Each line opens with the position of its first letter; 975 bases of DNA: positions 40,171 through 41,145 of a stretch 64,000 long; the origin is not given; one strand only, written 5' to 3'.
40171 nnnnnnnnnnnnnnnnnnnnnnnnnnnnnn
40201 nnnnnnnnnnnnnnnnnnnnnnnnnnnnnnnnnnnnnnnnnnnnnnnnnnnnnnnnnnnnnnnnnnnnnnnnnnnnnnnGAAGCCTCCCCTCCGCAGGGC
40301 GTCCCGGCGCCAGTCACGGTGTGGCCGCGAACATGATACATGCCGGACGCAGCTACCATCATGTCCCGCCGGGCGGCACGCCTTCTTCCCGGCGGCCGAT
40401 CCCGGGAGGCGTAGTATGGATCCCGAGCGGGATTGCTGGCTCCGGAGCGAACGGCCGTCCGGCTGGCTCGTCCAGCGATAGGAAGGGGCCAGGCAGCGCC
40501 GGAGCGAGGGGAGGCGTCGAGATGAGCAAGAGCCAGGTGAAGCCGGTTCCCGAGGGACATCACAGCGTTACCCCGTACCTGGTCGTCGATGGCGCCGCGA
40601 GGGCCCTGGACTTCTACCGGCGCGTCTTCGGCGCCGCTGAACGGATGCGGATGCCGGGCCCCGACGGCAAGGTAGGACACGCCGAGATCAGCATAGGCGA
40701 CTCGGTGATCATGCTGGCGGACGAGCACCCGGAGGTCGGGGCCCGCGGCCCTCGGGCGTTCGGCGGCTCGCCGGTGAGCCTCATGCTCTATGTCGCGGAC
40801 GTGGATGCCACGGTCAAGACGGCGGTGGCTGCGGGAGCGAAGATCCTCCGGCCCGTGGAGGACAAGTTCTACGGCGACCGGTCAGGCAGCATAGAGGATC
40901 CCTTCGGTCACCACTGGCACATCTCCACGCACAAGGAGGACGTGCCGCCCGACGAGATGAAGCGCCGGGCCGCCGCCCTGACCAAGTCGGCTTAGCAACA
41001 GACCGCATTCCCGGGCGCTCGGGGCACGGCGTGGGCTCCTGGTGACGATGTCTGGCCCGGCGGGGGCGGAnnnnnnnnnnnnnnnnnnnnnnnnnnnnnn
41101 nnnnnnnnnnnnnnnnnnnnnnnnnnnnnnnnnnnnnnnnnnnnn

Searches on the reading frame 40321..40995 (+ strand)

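Call 8: search_protein_families(library=pfam, proteins=[window:40321-40995:+], max_evalue=0.001)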
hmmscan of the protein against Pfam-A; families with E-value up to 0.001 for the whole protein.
window:40321-40995:+ (224 aa): 3 families
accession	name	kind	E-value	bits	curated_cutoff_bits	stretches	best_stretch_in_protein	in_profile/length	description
PF00903.31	Glyoxalase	-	5.6e-18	65.9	20.6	1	87-201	7-121/121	Glyoxalase/Bleomycin resistance protein/Dioxygenase superfamily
PF18029.7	Glyoxalase_6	-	1.1e-06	29.7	23.6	1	90-201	5-105/106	Glyoxalase-like domain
PF22650.2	At5g48480-like_C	-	0.00011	22.9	27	1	154-199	2-47/50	Glyoxalase At5g48480-like C-terminal domain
